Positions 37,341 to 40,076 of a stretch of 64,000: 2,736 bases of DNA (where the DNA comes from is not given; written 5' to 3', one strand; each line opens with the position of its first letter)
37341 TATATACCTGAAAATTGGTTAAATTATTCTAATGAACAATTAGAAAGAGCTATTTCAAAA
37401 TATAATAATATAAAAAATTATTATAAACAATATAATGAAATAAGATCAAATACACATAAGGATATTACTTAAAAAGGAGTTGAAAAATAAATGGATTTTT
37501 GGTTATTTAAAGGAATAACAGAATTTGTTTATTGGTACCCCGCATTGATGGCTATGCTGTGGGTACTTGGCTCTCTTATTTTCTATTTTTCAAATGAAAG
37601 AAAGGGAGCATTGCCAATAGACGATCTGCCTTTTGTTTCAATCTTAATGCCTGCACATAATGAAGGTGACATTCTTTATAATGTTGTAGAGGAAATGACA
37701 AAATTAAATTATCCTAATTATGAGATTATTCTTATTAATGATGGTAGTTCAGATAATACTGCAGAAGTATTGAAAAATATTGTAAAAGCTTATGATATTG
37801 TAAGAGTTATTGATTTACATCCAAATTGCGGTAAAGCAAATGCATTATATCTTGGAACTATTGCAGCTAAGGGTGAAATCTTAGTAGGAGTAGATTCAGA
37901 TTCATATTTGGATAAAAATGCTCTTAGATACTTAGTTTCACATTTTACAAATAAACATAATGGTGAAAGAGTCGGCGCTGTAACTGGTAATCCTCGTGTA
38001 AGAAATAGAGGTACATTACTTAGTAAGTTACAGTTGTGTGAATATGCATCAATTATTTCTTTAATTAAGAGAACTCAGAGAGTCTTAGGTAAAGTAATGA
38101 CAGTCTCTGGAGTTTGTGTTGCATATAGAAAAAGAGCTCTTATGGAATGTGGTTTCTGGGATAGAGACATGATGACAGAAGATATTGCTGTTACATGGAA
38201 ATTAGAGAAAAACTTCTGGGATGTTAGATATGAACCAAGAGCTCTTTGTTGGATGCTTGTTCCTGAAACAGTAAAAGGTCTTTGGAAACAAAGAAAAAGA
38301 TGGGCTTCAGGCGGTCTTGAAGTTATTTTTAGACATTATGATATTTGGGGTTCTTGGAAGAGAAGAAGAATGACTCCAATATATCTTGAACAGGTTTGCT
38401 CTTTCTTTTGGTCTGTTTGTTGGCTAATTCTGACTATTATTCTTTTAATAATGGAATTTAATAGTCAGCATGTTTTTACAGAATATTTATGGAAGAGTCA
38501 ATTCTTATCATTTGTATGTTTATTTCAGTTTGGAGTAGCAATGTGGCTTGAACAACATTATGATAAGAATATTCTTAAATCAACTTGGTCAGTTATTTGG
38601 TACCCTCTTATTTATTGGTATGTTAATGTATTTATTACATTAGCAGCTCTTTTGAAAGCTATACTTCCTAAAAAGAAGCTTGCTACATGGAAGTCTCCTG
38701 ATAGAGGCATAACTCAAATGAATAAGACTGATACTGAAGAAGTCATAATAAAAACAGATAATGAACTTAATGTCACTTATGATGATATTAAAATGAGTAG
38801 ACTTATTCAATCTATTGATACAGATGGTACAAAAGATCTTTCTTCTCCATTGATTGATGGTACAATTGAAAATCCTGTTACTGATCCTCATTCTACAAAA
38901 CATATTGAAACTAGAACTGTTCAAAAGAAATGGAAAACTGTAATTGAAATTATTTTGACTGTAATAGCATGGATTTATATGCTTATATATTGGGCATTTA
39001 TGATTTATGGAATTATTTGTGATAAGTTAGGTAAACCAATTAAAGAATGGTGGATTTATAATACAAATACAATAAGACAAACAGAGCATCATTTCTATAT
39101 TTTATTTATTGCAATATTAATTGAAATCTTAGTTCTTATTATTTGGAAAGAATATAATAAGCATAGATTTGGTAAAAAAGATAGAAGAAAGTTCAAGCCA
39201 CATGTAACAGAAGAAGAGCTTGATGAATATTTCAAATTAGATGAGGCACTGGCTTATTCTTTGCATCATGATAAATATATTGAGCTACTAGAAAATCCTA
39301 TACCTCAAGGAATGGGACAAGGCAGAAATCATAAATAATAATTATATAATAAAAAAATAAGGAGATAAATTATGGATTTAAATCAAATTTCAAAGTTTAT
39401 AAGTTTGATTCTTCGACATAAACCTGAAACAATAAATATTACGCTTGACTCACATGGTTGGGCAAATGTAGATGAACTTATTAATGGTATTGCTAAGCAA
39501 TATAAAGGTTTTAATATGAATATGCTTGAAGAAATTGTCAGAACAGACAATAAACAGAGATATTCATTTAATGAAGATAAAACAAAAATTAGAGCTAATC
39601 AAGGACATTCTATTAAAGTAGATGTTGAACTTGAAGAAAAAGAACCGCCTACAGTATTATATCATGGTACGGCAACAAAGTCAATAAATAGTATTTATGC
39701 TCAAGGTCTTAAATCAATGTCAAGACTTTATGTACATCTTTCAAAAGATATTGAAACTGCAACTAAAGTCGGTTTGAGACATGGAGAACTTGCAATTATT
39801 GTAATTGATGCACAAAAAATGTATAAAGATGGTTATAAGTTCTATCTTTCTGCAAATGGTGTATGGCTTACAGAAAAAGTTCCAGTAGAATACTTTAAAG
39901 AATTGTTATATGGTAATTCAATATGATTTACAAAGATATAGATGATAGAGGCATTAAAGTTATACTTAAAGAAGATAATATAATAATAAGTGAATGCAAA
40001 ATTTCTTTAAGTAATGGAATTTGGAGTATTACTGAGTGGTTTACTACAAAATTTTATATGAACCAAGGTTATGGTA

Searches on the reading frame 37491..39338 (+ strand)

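Call 4: search_protein_families(library=pfam, proteins=[window:37491-39338:+], max_evalue=0.01)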
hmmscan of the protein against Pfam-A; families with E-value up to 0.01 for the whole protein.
window:37491-39338:+ (615 aa): 7 families
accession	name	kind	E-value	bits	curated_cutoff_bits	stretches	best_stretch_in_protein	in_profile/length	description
PF13641.12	Glyco_tranf_2_3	-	1.2e-31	111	27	1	49-273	3-229/230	Glycosyltransferase like family 2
PF00535.33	Glycos_transf_2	-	1.4e-28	100.3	23.3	1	50-219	1-166/168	Glycosyl transferase family 2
PF13632.12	Glyco_trans_2_3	-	1.6e-21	77.5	27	1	134-348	5-193/198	Glycosyl transferase family group 2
PF13506.12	Glyco_transf_21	-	7.4e-12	45.5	21.7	1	115-272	18-173/174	Glycosyl transferase family 21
PF13994.11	PgaD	-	1.3e-10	41.9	27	1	472-595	3-135/148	PgaD-like protein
PF10111.15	Glyco_tranf_2_2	-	1.6e-08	34.8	27.3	1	55-241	8-202/276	Glycosyltransferase like family 2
PF03142.21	Chitin_synth_2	-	1.4e-05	24.4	27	0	121-219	195-291/527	Chitin synthase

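Call 76: search_protein_families(library=ncbifam, proteins=[window:37491-39338:+], max_evalue=0.001)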
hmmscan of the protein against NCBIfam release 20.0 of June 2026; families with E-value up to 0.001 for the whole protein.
window:37491-39338:+ (615 aa): 27 families (the best 25 are shown)
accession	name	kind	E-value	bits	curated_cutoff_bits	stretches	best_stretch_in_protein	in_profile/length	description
TIGR03937.1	PgaC_IcaA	equivalog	2e-146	488.1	422.3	1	10-406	2-407/407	poly-beta-1,6-N-acetyl-D-glucosamine synthase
TIGR03111.1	glyc2_xrt_Gpos1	hypoth_equivalog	1.3e-34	119.8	363.95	1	17-408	24-420/439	TIGR03111 family XrtG-associated glycosyltransferase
TIGR03965.1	mycofact_glyco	equivalog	2.3e-20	73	280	1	44-282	71-307/467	mycofactocin biosynthesis glycosyltransferase MftF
TIGR04242.1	nodulat_NodC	equivalog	3e-19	69.3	550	1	34-273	35-282/395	chitooligosaccharide synthase NodC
TIGR03940.1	PGA_PgaD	equivalog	4.7e-14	52.5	31.45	1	472-598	4-128/141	poly-beta-1,6-N-acetyl-D-glucosamine biosynthesis protein PgaD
NF041875.1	EPS_EpsD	equivalog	8.4e-14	51.7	370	1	49-268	1-219/325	exopolysaccharide biosynthesis glycosyltransferase EpsD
NF007482.0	PRK10073.1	equivalog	7.4e-13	48.2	423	1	47-149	6-107/334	glycosyltransferase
NF047683.1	TeichurnBiosyTuaG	equivalog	1.2e-12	48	400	1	47-179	6-135/252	teichuronic acid biosynthesis protein TuaG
TIGR03030.1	CelA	equivalog_domain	3e-12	45.4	699.1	1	207-389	309-487/714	UDP-forming cellulose synthase catalytic subunit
TIGR04283.1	glyco_like_mftF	equivalog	2e-11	43.9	182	1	49-159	1-102/221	TIGR04283 family arsenosugar biosynthesis glycosyltransferase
NF047588.1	GlcsyltransPgfSStrep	equivalog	7.7e-11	41.7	500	1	49-153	3-111/308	glycosyltransferase PgfS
NF007986.1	PRK10714.1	equivalog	1.5e-10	40.6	529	1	47-215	6-167/316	undecaprenyl-phosphate 4-deoxy-4-formamido-L-arabinose transferase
NF011179.0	PRK14584.1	equivalog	3.5e-10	40.2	180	1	481-598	13-125/153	poly-beta-1,6-N-acetyl-D-glucosamine biosynthesis protein PgaD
NF050050.1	ProtGlycPglI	equivalog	2.3e-09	37.1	500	1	47-155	2-111/306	GalNAc(5)-diNAcBac-PP-undecaprenol beta-1,3-glucosyltransferase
TIGR03472.1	HpnI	equivalog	4.9e-09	35.5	310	1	20-273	14-270/373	bacteriohopanetetrol glucosamine biosynthesis glycosyltransferase HpnI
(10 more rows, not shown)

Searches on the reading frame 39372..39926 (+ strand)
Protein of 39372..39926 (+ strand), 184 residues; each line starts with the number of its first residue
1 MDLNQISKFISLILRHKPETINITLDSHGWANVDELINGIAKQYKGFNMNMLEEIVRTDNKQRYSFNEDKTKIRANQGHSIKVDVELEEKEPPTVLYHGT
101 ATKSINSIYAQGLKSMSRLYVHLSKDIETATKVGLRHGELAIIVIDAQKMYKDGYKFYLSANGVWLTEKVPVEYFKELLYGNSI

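Call 3: search_protein_families(library=pfam, proteins=[window:39372-39926:+], max_evalue=0.01)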
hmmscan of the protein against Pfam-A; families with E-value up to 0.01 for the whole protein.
window:39372-39926:+ (184 aa): 1 family
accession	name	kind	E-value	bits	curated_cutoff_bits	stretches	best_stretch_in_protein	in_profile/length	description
PF01885.22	PTS_2-RNA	-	1.2e-53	182.2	26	1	4-168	4-176/177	RNA 2'-phosphotransferase, Tpt1 / KptA family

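Call 28: search_protein_families(library=ncbifam, proteins=[window:39372-39926:+], max_evalue=0.001)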
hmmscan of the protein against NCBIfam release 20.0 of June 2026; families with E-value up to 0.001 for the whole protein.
window:39372-39926:+ (184 aa): 4 families
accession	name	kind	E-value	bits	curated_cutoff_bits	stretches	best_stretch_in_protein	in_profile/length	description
NF002014.0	PRK00819.1-4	equivalog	6.8e-80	267.2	239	1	4-177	7-180/182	RNA 2'-phosphotransferase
NF002013.0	PRK00819.1-2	equivalog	6.8e-59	198.5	231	1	5-176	9-179/183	RNA 2'-phosphotransferase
NF002012.0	PRK00819.1-1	equivalog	2.4e-50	170.9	233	1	2-175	8-182/184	RNA 2'-phosphotransferase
NF002015.0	PRK00819.1-5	equivalog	2.4e-41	141.6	279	1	5-177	36-206/210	RNA 2'-phosphotransferase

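Call 29: search_protein_families(library=phrogs, proteins=[window:39372-39926:+], max_evalue=0.001)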
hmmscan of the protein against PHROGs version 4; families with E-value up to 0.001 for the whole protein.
window:39372-39926:+ (184 aa): 1 family
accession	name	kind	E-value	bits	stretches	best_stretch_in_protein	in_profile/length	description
phrog_5470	-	DNA, RNA and nucleotide metabolism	1e-80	270.6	1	4-176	7-179/183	RNA 2'-phosphotransferase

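Call 31: search_solved_structures(query=window:39372-39926:+, max_evalue=0.001, show_alignments=1)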
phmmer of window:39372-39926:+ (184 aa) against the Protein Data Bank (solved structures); distinct sequences matched with E-value up to 0.001: 13.
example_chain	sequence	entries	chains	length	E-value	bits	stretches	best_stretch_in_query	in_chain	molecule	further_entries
7kw8_A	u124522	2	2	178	4.5e-54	186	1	5-176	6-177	tRNA 2'-phosphotransferase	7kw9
6e3a_A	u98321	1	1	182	3.3e-34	121.3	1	2-176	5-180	Probable RNA 2'-phosphotransferase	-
6ede_A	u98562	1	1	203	3.5e-34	121.3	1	2-176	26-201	Probable RNA 2'-phosphotransferase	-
8tfi_A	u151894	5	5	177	1.1e-32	116.4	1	5-175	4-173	Probable RNA 2'-phosphotransferase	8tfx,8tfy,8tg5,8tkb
9ld4_A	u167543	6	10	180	1.1e-32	116.4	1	4-173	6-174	Probable RNA 2'-phosphotransferase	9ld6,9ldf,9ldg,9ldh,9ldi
9ldc_A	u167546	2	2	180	6.8e-32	113.8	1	4-173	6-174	Probable RNA 2'-phosphotransferase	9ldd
9ld3_A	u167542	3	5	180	7.5e-32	113.7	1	4-173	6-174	Probable RNA 2'-phosphotransferase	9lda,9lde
8tfz_A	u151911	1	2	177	9.9e-31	110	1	5-175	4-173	Probable RNA 2'-phosphotransferase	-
1wfx_A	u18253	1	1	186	5.3e-25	91.4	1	5-178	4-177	Probable RNA 2'-phosphotransferase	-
8tg3_A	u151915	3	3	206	7.3e-25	90.9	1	5-178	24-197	Probable RNA 2'-phosphotransferase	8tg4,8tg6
7yw3_A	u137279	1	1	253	6.5e-17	65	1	5-168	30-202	tRNA 2'-phosphotransferase 1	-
7yw2_A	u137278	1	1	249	3.3e-16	62.8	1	5-169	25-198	tRNA 2'-phosphotransferase 1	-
7yw4_A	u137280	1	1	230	1e-15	61.2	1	5-179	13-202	tRNA 2'-phosphotransferase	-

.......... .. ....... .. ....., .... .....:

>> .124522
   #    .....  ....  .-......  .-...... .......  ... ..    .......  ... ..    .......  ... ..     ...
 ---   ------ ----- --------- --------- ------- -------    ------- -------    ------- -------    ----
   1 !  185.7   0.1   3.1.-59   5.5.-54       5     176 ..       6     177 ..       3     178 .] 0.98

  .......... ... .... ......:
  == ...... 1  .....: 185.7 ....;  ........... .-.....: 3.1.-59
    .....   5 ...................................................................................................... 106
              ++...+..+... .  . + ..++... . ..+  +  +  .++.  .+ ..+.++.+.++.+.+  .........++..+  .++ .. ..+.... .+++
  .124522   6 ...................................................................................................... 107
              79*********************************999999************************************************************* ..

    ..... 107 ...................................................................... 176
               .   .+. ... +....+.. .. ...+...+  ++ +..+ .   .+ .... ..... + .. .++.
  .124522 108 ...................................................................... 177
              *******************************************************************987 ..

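Call 66: find_encoding_contigs(protein=window:39372-39926:+, flank=10000, max_places=4)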
Protein window:39372-39926:+ (184 aa): 8 contigs read that carry it; 4 places shown.
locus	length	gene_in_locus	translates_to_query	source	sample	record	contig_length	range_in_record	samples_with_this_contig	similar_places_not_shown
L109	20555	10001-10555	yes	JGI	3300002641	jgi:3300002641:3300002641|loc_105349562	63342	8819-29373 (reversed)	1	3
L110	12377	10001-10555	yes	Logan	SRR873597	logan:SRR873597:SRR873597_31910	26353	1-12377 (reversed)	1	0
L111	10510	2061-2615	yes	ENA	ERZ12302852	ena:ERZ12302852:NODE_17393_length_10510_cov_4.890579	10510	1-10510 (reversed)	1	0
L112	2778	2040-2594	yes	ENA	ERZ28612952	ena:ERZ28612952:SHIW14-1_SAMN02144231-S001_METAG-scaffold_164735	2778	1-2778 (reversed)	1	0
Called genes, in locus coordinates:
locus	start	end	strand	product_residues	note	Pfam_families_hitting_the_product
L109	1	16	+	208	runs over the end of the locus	-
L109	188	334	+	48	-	-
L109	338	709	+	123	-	-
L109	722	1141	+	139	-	PF08719:NADAR, PF08010:Phage_30_3 (faint)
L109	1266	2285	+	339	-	PF01145:Band_7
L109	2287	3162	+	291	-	PF01145:Band_7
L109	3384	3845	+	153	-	PF08010:Phage_30_3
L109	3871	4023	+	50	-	-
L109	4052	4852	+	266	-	PF09234:DUF1963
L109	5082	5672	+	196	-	-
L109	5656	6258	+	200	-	-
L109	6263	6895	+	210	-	-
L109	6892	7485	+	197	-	-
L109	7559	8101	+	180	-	-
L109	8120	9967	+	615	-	PF13506:Glyco_transf_21, PF00535:Glycos_transf_2, PF03142:Chitin_synth_2 (faint), PF10111:Glyco_tranf_2_2, PF13641:Glyco_tranf_2_3, PF01644:Chitin_synth_1 (faint), PF13632:Glyco_trans_2_3, PF13994:PgaD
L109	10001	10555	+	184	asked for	PF01885:PTS_2-RNA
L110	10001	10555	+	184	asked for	PF01885:PTS_2-RNA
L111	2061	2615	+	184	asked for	PF01885:PTS_2-RNA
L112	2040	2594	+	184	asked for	PF01885:PTS_2-RNA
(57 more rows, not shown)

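Call 82: search_protein_families(library=padloc, proteins=[window:39372-39926:+], max_evalue=0.001)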
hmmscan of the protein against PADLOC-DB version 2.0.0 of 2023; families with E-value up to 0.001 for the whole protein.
window:39372-39926:+ (184 aa): 0 families
